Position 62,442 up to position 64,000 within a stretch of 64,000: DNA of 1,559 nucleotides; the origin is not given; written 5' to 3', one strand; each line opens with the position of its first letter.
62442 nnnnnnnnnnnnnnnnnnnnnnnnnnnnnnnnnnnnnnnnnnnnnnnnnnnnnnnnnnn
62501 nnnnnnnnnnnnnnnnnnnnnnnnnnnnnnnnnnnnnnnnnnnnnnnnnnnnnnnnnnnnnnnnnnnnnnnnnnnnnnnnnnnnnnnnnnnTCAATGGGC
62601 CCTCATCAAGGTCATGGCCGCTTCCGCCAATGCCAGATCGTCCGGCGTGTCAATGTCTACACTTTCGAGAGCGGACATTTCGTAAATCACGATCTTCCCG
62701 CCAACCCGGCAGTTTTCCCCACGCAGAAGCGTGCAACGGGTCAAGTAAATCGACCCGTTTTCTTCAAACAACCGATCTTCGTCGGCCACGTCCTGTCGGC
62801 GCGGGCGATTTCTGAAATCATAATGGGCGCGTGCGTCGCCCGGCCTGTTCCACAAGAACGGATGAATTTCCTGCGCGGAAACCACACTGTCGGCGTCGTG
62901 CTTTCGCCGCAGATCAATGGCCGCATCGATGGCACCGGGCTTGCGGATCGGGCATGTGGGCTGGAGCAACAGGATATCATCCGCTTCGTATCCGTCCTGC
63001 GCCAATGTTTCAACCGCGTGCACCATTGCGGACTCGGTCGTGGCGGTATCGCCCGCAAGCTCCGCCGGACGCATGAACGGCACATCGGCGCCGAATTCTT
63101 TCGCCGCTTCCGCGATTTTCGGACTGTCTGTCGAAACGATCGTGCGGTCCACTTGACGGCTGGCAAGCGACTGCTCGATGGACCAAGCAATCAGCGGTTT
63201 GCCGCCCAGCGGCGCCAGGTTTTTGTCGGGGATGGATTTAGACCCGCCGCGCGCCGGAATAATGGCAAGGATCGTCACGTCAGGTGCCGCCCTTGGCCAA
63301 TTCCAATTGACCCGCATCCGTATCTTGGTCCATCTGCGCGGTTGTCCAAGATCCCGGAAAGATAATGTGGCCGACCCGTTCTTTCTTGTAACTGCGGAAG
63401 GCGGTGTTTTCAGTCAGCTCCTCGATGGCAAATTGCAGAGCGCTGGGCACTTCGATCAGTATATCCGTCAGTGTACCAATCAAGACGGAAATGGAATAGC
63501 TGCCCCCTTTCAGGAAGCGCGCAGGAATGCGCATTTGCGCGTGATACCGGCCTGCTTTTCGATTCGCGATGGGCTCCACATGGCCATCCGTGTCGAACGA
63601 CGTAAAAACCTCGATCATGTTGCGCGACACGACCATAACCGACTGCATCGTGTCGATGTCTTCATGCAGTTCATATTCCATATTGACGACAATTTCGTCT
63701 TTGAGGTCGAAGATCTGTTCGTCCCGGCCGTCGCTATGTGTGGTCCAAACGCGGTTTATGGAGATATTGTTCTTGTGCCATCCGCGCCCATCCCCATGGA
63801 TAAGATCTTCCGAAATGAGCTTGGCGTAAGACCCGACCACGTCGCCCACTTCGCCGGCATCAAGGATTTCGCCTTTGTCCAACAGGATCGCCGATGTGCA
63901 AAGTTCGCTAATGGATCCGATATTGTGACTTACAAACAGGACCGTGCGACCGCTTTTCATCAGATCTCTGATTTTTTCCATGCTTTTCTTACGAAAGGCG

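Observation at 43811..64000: ABC-transporter-dependent glycan cluster with seven methyltransferase-like genes among 19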

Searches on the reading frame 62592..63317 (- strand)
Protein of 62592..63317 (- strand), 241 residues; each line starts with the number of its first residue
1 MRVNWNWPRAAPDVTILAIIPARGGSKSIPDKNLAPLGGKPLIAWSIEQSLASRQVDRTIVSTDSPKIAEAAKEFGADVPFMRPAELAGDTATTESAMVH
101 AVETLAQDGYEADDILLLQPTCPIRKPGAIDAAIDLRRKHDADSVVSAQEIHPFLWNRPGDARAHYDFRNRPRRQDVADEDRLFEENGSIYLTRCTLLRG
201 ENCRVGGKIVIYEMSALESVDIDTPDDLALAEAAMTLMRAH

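Call 5: search_protein_families(library=pfam, proteins=[window:62592-63317:-], max_evalue=0.01)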
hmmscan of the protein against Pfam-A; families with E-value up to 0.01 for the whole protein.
window:62592-63317:- (241 aa): 3 families
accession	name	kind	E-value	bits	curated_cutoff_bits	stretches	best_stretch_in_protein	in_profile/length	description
PF02348.25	CTP_transf_3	-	5.7e-25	88.8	22.6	1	18-148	2-125/217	Cytidylyltransferase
PF12804.13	NTP_transf_3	-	2.9e-07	31.2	27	1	31-158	15-135/160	MobA-like NTP transferase domain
PF01128.25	IspD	-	0.00021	21.6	27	1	17-108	2-91/221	2-C-methyl-D-erythritol 4-phosphate cytidylyltransferase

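Call 8: search_protein_families(library=ncbifam, proteins=[window:62592-63317:-], max_evalue=0.001)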
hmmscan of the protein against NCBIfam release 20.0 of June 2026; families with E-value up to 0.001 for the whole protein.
window:62592-63317:- (241 aa): 9 families
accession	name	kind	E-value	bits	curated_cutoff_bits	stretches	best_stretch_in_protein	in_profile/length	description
TIGR03584.1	PseF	equivalog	2.3e-41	141.9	205.7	1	17-234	1-219/222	pseudaminic acid cytidylyltransferase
NF003950.0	PRK05450.1-3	subfamily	1.7e-18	66.8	234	1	16-146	3-126/248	3-deoxy-manno-octulosonate cytidylyltransferase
NF003952.0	PRK05450.1-5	subfamily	6.4e-18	64.8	193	1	15-146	2-125/250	3-deoxy-manno-octulosonate cytidylyltransferase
NF009905.0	PRK13368.1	subfamily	8.5e-17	61.3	255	1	16-146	3-123/243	3-deoxy-manno-octulosonate cytidylyltransferase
NF003948.0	PRK05450.1-1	equivalog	1.4e-11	44.1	281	1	15-151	5-134/248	3-deoxy-manno-octulosonate cytidylyltransferase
TIGR00466.1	kdsB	equivalog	2.8e-10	40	155.2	1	16-139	3-118/241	3-deoxy-manno-octulosonate cytidylyltransferase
NF010938.0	PRK14358.1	equivalog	5.6e-06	25.2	500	1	13-150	9-137/481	bifunctional N-acetylglucosamine-1-phosphate uridyltransferase/glucosamine-1-phosphate acetyltransferase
NF010933.0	PRK14353.1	equivalog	4.8e-05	22.2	505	1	18-146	8-132/453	bifunctional UDP-N-acetylglucosamine diphosphorylase/glucosamine-1-phosphate N-acetyltransferase GlmU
TIGR00453.1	ispD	equivalog_domain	0.00023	20.7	181.3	0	18-77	2-64/219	2-C-methyl-D-erythritol 4-phosphate cytidylyltransferase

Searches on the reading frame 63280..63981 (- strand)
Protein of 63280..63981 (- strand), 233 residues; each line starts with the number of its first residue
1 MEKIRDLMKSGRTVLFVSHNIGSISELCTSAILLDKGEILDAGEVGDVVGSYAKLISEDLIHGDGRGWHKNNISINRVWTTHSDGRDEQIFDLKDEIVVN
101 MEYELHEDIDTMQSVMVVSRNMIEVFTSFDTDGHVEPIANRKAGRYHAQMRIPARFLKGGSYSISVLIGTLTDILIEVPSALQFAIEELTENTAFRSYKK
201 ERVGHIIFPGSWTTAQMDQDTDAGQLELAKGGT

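Call 5: search_protein_families(library=pfam, proteins=[window:63280-63981:-], max_evalue=0.01)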
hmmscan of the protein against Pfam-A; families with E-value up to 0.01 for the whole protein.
window:63280-63981:- (233 aa): 2 families
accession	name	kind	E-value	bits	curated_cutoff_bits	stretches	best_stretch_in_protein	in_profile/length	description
PF14524.12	Wzt_C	-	1.7e-07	31.8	30.4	1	68-187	5-130/143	Wzt C-terminal domain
PF20798.2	NleE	-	0.0088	16.1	27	0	89-129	145-184/199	Cysteine methyltransferase effector NleE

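Call 8: search_protein_families(library=ncbifam, proteins=[window:63280-63981:-], max_evalue=0.001)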
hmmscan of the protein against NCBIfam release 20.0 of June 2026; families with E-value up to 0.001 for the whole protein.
window:63280-63981:- (233 aa): 8 families
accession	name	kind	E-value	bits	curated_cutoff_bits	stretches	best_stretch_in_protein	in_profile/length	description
NF010066.0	PRK13546.1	equivalog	1.4e-07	31.2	320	1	2-57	184-239/264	teichoic acids export ABC transporter ATP-binding subunit TagH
NF010065.0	PRK13545.1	equivalog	1e-06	27.7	538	1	2-57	184-239/549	teichoic acids export protein ATP-binding subunit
NF050108.1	galactan_ABC_ATP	equivalog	1e-05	24.8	400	1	2-53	190-241/244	galactan export ABC transporter ATP-binding subunit Wzt/RfbE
TIGR04521.1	ECF_ATPase_2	equivalog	7.2e-05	22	330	1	1-56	184-240/279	energy-coupling factor transporter ATPase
NF010153.0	PRK13631.1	equivalog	0.00029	19.9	463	1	1-46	216-261/320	cobalt transporter ATP-binding subunit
TIGR01188.1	drrA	subfamily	0.00033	20.1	312.45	1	3-125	166-283/302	daunorubicin resistance ABC transporter, ATP-binding protein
NF011630.0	PRK15056.1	equivalog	0.00054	19.2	393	1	3-44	184-224/274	manganese/iron ABC transporter ATP-binding protein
TIGR02770.1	nickel_nikD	equivalog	0.00062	19.2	318.7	1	7-62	171-227/230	nickel import ATP-binding protein NikD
